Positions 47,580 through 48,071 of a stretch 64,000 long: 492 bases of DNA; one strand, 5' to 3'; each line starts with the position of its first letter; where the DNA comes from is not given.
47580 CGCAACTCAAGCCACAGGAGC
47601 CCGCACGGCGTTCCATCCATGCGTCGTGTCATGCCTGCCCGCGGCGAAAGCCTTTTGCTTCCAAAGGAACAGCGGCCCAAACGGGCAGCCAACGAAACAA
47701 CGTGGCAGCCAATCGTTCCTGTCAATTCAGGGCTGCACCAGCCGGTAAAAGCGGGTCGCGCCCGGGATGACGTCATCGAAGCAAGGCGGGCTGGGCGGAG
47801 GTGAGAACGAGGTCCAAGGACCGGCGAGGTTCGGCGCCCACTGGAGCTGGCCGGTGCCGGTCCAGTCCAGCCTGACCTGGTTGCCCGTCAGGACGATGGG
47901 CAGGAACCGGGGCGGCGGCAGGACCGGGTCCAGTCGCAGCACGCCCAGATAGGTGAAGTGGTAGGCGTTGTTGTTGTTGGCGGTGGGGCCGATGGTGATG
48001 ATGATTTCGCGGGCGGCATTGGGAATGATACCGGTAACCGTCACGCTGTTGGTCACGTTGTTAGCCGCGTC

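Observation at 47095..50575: Three consecutive giant secreted proteins share a C-terminal ~55-aa tail ending [FY]YR[LA]xQ - candidate sorting/anchoring tag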

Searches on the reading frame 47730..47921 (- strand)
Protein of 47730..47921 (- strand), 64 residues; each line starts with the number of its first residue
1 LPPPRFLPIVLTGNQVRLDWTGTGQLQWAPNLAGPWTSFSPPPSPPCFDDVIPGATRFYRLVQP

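Call 14: find_homologous_proteins(query=A1, max_evalue=0.01)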
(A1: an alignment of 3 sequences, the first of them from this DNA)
Query A1 (3 sequences): 12 candidates shared short words with the query, none scored E <= 0.01.

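Call 24: search_protein_families(library=pfam, alignment_id=A2, max_evalue=10)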
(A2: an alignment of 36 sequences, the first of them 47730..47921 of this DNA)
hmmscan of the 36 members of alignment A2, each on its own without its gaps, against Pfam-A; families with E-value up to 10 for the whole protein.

A. member 1, window:47730-47921:- (64 aa): 0 families

B. families by the number of members that match (of 36 scanned): 6 families
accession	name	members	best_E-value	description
PF09134.16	Invasin_D3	1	0.0031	Invasin, domain 3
PF13573.12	SprB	1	0.0048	SprB repeat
PF21112.3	CsgH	1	0.068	CsgH protein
PF13753.12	SWM_repeat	1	0.098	Putative flagellar system-associated repeat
PF06253.16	MTTB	1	0.2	Trimethylamine methyltransferase (MTTB)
PF21602.3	GldM_3rd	1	0.23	GldM third domain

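Call 25: search_protein_families(library=ncbifam, alignment_id=A2, max_evalue=10)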
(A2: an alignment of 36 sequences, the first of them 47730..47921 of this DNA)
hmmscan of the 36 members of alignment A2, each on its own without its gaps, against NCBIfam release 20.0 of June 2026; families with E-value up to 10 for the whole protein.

A. member 1, window:47730-47921:- (64 aa): 0 families

B. families by the number of members that match (of 36 scanned): 2 families
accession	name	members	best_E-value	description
NF040485.1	ZirU_fam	2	0.048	ZirU family protein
NF047882.1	PA0050_fam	1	0.16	PA0050 family protein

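Call 30: search_protein_representatives(alignment_id=A2)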
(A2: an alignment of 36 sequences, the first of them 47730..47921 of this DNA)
Query: 36 sequences, 62 profile positions. Proteins with E-value up to 0.001 (for the whole library): 11436; up to 1e-10: 2152; up to 1e-30: 13. The best 150 are listed.
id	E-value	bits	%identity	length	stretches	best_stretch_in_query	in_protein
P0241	5.5e-82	285.6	-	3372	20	9-60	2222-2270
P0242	2.1e-69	245.4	-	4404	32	23-61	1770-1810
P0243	2.4e-66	235.5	-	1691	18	8-61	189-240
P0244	4.9e-60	215.3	-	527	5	8-61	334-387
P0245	8.6e-40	150.5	-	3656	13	27-61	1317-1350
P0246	2.4e-37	142.6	-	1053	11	15-60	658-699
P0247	3.7e-37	142.1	-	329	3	6-60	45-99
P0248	2.2e-33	130.0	-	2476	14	16-61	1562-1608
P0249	4.7e-33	128.9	-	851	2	3-61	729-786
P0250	6.7e-33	128.4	-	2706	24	31-54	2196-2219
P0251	9.7e-33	127.9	-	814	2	2-61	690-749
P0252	1.1e-32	127.7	-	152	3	2-61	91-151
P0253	3.2e-31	123.0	-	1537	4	11-60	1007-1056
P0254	2.2e-30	120.4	-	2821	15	15-61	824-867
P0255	3.5e-30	119.7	-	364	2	5-59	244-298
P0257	5.1e-29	116.0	-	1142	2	8-61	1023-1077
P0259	4.2e-27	109.9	-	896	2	5-61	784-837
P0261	2.3e-26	107.5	-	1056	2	5-61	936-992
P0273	8.6e-22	92.8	-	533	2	4-61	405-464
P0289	4.0e-19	84.3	-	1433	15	10-53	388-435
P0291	4.4e-19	84.2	-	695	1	3-60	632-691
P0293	8.0e-19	83.3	-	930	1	5-61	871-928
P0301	2.2e-18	82.0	-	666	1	3-60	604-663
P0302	2.4e-18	81.8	-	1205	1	3-62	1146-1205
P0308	3.8e-18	81.2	-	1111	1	3-61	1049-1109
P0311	6.6e-18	80.4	-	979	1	5-62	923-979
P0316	7.6e-18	80.2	-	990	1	3-62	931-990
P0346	3.2e-17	78.2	-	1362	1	9-62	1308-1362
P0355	5.4e-17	77.5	-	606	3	6-60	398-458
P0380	1.5e-16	76.0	-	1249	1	7-62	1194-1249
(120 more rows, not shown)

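Call 33: predict_structure(alignment_id=A2)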
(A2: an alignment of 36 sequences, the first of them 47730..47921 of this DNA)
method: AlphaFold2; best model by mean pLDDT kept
length: 64 residues; sequences in the alignment: 36
mean_pLDDT: 93.7   pTM: 0.76
mean pLDDT of the five models: 93.7, 93.2, 93.0, 92.8, 92.5
residues with pLDDT >= 90: 55; 70-90: 9; 50-70: 0; < 50: 0
segments of 3 or more residues with pLDDT < 50: none
pLDDT, mean of each block of 10 residues (from residue 1): 92 95 94 96 93 95 89
secondary structure, 60 per line:
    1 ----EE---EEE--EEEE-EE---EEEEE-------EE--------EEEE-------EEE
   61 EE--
elements in order: E10-12 E15-18 E25-29 E47-50 E58-62

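Call 34: search_protein_families(library=pfam, proteins=[P0243, P0244, P0249, P0289, P0246, P0253, P0355], max_evalue=0.01)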
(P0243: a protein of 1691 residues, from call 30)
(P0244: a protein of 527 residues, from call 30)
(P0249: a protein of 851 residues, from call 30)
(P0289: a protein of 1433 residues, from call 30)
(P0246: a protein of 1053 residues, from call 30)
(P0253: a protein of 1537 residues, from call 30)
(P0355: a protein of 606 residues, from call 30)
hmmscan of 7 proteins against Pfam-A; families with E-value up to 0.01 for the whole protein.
P0243 (1691 aa): 3 families
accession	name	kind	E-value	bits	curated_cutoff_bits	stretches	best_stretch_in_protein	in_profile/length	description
PF11966.13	SSURE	-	1.7e-07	31.6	25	0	1296-1369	19-92/149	SSURE domain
PF16709.11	SCAB-Ig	-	4.9e-05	23.8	27.6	0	762-792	26-55/98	Ig domain of plant-specific actin-binding protein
PF22433.2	MtxA_IG-like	-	0.00023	21.4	26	0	882-908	47-73/83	Magnetotaxis protein MtxA, Immunoglobulin-like domain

P0244 (527 aa): 0 families

P0249 (851 aa): 3 families
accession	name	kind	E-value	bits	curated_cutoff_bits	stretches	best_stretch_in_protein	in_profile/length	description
PF13895.12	Ig_2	-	3.6e-07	30.8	27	1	305-360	28-79/79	Immunoglobulin domain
PF13205.12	Big_5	-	1.4e-06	29.4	23.6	2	2-74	27-96/105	Bacterial Ig-like domain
PF13927.12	Ig_3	-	1.4e-05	25.9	30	1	279-344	4-78/78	Immunoglobulin domain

P0289 (1433 aa): 9 families
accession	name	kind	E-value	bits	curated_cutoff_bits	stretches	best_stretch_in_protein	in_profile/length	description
PF18708.6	MapZ_C2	-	1.5e-25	89.7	27.6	0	85-139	10-63/94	MapZ extracellular C-terminal domain 2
PF17185.10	NlpE_C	-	6e-22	78.3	22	0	144-188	32-76/90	NlpE C-terminal OB domain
PF03227.22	GILT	-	1.5e-18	67.4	22.4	0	763-822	19-75/107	Gamma interferon inducible lysosomal thiol reductase (GILT)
PF23197.1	IG_AIR9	-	6.2e-14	52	27.5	0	832-872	28-70/87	AIR9 A9 domain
PF04170.18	NlpE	-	3.7e-10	40.9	22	0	638-686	22-69/86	NlpE N-terminal domain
PF24527.1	Ig-like_Pom152_9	-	4.5e-09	36.9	27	0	481-532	24-75/80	Nucleoporin pom152-like, ninth immunoglobulin-like domain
PF12527.13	DUF3727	-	0.00038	21.1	23.8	0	342-365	9-32/97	Protein of unknown function (DUF3727)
PF24215.1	H_T_assoc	-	0.0013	18.8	27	0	87-131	65-109/237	Phage head to tail associated domain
PF04556.18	DpnII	-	0.0039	17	23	0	353-418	195-260/278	DpnII restriction endonuclease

P0246 (1053 aa): 5 families
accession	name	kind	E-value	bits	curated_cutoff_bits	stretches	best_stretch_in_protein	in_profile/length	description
PF19081.6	Ig_7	-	1.5e-33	115.3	27.3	3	539-627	4-83/84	Ig-like domain CHU_C associated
PF13927.12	Ig_3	-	1.8e-12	48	30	0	1008-1042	4-37/78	Immunoglobulin domain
PF16709.11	SCAB-Ig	-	0.0024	18.4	27.6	0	943-987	29-72/98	Ig domain of plant-specific actin-binding protein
PF07679.22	I-set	-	0.0039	17.6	23.7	0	1008-1041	3-35/90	Immunoglobulin I-set domain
PF22352.2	K319L-like_PKD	-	0.0069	16.8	27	0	92-146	26-78/84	K319L-like, PKD domain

P0253 (1537 aa): 7 families
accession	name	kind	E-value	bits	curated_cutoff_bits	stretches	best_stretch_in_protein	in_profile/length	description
PF18911.6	PKD_4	-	8.8e-36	122.3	27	4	465-549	6-85/85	PKD domain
PF17963.7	Big_9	-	2.9e-16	60.6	23.6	1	187-280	1-88/89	Bacterial Ig domain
PF00801.26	PKD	-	3.8e-15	56.1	23.5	0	745-808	12-70/80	PKD domain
PF17803.7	Cadherin_4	-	5.1e-14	53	25.1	1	185-250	9-71/71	Bacterial cadherin-like domain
PF17892.7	Cadherin_5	-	3.9e-10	39.9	26.5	1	187-278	2-93/98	Cadherin-like domain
PF16537.11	T2SSB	-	5.3e-06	26.4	28.4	0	1122-1137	8-23/60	Type II secretion system protein B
PF09134.16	Invasin_D3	-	1.9e-05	25.5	33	0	1275-1307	12-47/98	Invasin, domain 3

P0355 (606 aa): 2 families
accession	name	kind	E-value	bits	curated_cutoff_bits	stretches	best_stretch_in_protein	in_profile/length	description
PF17957.7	Big_7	-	9.3e-14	52.3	24.1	1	300-368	1-70/70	Bacterial Ig domain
PF00801.26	PKD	-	0.0037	17.7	23.5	0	310-383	8-78/80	PKD domain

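Call 41: list_cluster_members(proteins=[P0241, P0243, P0244, P0249, P0253, P0257, P0261, P0302, P0308, P0346])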
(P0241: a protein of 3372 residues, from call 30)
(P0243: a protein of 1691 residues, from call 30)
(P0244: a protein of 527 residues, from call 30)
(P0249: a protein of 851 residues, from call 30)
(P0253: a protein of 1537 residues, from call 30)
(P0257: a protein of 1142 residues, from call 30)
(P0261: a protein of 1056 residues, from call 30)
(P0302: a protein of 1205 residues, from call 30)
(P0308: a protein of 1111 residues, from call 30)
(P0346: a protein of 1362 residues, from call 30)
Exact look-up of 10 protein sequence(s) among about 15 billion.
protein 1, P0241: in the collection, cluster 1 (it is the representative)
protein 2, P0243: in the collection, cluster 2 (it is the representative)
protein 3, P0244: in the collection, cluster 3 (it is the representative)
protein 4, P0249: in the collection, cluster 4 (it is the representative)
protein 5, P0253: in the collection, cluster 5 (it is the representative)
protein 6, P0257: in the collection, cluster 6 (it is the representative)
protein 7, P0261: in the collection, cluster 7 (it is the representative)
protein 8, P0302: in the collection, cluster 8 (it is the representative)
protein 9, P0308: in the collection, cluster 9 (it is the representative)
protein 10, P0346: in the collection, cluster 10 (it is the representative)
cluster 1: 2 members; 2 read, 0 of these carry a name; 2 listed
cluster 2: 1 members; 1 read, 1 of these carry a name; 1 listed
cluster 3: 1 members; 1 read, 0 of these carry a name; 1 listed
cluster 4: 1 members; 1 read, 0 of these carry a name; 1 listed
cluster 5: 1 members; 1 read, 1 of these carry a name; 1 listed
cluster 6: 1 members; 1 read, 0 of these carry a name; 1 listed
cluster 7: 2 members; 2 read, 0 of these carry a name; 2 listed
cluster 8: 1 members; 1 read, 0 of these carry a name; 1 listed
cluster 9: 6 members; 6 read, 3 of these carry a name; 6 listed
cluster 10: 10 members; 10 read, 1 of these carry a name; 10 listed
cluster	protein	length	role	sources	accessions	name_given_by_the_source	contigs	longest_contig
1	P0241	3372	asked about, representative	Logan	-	-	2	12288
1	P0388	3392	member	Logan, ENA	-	-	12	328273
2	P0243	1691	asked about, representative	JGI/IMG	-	hypothetical protein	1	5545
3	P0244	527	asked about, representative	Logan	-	-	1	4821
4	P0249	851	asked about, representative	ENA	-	-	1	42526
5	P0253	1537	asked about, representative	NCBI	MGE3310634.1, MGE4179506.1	MAG: Ig-like domain-containing protein [Limisphaerales bacterium]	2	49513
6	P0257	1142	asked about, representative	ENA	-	-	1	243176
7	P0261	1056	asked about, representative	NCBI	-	-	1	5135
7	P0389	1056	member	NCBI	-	-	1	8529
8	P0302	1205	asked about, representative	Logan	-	-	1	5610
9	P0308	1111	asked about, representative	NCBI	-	-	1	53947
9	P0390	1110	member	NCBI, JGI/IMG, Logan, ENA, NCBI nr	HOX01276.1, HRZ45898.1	MAG TPA: Ig-like domain-containing protein [Candidatus Paceibacterota bacterium] | Ig-like domain-containing protein [Verrucomicrobiota bacterium]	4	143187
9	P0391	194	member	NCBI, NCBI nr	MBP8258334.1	MAG: LamG domain-containing protein, partial [Verrucomicrobia bacterium] | LamG domain-containing protein [Verrucomicrobiota bacterium]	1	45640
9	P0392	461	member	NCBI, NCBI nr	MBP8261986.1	MAG: hypothetical protein KA118_20225, partial [Verrucomicrobia bacterium] | hypothetical protein [Verrucomicrobiota bacterium]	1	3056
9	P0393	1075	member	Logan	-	-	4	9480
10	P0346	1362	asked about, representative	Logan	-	-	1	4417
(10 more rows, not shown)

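Call 47: search_solved_structures(query=A2, max_evalue=1, show_alignments=3)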
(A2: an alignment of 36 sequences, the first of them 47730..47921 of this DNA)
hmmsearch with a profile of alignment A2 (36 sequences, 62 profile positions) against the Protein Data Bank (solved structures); distinct sequences matched with E-value up to 1: 1.
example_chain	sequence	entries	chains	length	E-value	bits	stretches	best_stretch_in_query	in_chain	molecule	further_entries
4nhf_A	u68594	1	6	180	0.054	16.6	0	8-35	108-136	TrwG protein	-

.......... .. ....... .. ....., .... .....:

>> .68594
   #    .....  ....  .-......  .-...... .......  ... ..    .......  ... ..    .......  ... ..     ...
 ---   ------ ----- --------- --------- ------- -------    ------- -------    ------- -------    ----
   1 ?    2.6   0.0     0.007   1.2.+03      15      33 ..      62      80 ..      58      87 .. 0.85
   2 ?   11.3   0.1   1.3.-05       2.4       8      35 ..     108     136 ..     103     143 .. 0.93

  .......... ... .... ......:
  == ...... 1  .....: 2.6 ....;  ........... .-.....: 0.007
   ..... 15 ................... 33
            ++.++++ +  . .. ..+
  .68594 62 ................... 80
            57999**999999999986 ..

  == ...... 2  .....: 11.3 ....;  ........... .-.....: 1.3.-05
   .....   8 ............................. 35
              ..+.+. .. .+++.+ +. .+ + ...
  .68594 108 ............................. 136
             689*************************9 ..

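Call 51: search_protein_families(library=pfam, alignment_id=A4, max_evalue=0.0001)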
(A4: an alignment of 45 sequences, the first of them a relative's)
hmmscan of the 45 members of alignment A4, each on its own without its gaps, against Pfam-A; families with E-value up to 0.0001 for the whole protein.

A. member 1, P0249 (851 aa): 3 families
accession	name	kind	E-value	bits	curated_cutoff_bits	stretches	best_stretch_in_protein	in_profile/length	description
PF13895.12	Ig_2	-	3.6e-07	30.8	27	0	305-360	28-79/79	Immunoglobulin domain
PF13205.12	Big_5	-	1.4e-06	29.4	23.6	0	2-74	27-96/105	Bacterial Ig-like domain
PF13927.12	Ig_3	-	1.4e-05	25.9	30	0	279-344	4-78/78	Immunoglobulin domain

B. families by the number of members that match (of 45 scanned): 26 families (the first 25 are shown)
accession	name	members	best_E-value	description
PF13385.13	Laminin_G_3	11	1.8e-57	Concanavalin A-like lectin/glucanases superfamily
PF13927.12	Ig_3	10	2.6e-53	Immunoglobulin domain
PF07679.22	I-set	10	6e-46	Immunoglobulin I-set domain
PF07691.17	PA14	6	5e-24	PA14 domain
PF13895.12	Ig_2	6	2e-23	Immunoglobulin domain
PF13205.12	Big_5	5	2.3e-10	Bacterial Ig-like domain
PF17957.7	Big_7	4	6.2e-17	Bacterial Ig domain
PF02210.31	Laminin_G_2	4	2.5e-11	Laminin G domain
PF10528.15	GLEYA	3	4.5e-10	GLEYA domain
PF07953.20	Toxin_R_bind_N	2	2.9e-25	Clostridium neurotoxin, N-terminal receptor binding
PF17963.7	Big_9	2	5.7e-15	Bacterial Ig domain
PF02973.23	Sialidase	2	8.9e-08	Sialidase, N-terminal domain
PF07081.18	DUF1349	2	5e-06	Protein of unknown function (DUF1349)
PF18998.6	Flg_new_2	1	5e-135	Divergent InlB B-repeat domain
PF00047.31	ig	1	1.8e-25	Immunoglobulin domain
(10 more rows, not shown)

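Call 61: list_cluster_members(proteins=[P0251, P0255, P0259, P0273, P0291, P0293, P0301, P0311, P0316, P0380])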
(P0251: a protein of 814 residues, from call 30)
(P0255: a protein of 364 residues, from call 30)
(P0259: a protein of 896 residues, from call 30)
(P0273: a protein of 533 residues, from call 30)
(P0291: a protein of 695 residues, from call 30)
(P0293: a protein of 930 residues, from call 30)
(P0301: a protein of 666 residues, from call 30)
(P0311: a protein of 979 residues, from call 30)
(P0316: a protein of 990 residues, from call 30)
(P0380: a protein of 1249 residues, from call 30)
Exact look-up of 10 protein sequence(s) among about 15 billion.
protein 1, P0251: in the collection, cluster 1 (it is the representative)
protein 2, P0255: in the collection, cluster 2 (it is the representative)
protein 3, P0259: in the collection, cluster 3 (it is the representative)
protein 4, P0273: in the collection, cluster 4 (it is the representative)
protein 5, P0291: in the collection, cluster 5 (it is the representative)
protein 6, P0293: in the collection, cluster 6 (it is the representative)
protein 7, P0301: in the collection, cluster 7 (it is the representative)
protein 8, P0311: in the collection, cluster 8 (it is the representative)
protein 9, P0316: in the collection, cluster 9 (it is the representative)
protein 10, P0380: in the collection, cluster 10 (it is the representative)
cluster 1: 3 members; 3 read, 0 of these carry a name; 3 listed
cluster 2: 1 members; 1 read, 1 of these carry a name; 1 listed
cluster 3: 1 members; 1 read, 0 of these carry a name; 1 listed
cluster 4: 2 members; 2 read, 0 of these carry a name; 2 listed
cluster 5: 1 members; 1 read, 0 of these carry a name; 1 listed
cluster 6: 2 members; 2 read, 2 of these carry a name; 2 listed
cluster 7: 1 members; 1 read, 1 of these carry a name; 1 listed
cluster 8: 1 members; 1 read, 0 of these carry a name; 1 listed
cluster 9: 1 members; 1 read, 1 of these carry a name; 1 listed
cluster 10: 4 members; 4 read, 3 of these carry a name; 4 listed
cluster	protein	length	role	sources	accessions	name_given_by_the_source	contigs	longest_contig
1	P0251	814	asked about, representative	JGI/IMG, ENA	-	-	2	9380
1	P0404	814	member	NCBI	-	-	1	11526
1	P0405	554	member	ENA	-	-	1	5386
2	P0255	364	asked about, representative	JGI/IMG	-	hypothetical protein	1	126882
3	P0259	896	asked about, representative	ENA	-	-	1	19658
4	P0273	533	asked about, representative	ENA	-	-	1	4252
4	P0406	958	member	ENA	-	-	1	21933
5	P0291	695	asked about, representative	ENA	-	-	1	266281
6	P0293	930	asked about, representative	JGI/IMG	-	hypothetical protein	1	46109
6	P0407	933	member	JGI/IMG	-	hypothetical protein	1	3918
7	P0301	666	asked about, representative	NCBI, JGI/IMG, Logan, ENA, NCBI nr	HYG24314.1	MAG TPA: hypothetical protein VEH04_16160 [Verrucomicrobiae bacterium] | hypothetical protein [Verrucomicrobiae bacterium]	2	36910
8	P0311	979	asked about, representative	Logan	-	-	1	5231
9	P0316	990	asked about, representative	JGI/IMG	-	Concanavalin A-like lectin/glucanases superfamily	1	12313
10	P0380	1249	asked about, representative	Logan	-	-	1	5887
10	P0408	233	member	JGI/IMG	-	hypothetical protein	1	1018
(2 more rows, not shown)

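Call 67: fold_search(model_id=the predicted structure, library=pdb)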
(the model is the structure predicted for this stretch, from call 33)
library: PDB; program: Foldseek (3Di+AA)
matches with E <= 10: 346; with E <= 0.001: 0
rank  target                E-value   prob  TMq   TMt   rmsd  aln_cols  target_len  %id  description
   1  4lpv_A                4.5e-01  0.82  0.55  0.41   4.1        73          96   18  Crystal structure of TENCON variant P41BR3-42 (released 2014-01-29)
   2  8xwy_C                5.0e-01  0.91  0.60  0.28   3.1        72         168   12  Structure of Interleukin-27 (released 2025-01-22)
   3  8yyt_A                5.3e-01  0.25  0.39  0.05  12.7        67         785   18  Cryo-EM structure of the complex IR with four insulin (released 2025-04-09)
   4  8yyt_B                5.3e-01  0.25  0.38  0.05  12.7        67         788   18  Cryo-EM structure of the complex IR with four insulin (released 2025-04-09)
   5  3s8w_A                5.6e-01  0.69  0.56  0.48   8.1        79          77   16  D2 domain of human IFNAR2 (released 2011-08-31)
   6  5t5w_B                6.3e-01  0.87  0.62  0.25   3.4        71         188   18  Structure of an affinity matured lambda-IFN/IFN-lambdaR1/IL-10Rbeta receptor complex (released 2017-03-29)
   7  3i85_A                6.7e-01  0.66  0.52  0.45   3.6        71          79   10  The Crystal Structure of Human EMMPRIN N-terminal Domain 1 (released 2009-10-06)
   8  5j5e                  6.7e-01  0.60  0.47  0.11   4.3        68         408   12  crystal structure of antigen-ERAP1 domain complex (released 2017-04-12)
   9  6o4p_A                7.5e-01  0.66  0.52  0.15   3.6        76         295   16  The crystal structure of the interleukin 11 alpha receptor (released 2020-05-06)
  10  8fk7_A                7.5e-01  0.15  0.34  0.19  11.3        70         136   10  Structure of the Pyrobaculum calidifontis flagellar-like archaeal type IV pilus (released 2023-06-28)
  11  7pjj                  7.5e-01  0.10  0.27  0.04  12.1        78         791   14  Structure of the Family-3 Glycosyl Hydrolase BcpE2 from Streptomyces scabies (released 2022-07-13)
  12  7u6e_F                8.0e-01  0.60  0.52  0.14   6.5        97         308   12  Head region of insulin receptor ectodomain (A-isoform) bound to the non-insulin agonist IM462 (released 2022-10-05)
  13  7sl6_A                8.5e-01  0.15  0.33  0.04  11.8        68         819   10  Full-length insulin receptor bound with site 2 binding deficient mutant insulin (B-L17R) -- symmetric conformation (released 2022-03-30)
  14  7mwb_D                9.0e-01  0.38  0.43  0.10   4.4        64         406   11  ERAP1 binds peptide C-terminus of a SPF sequence (FKARKF) (released 2021-07-28)
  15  6hn5_F                9.0e-01  0.15  0.35  0.09  11.6        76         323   13  Leucine-zippered human insulin receptor ectodomain with single bound insulin - "upper" membrane-distal part (released 2018-11-21)
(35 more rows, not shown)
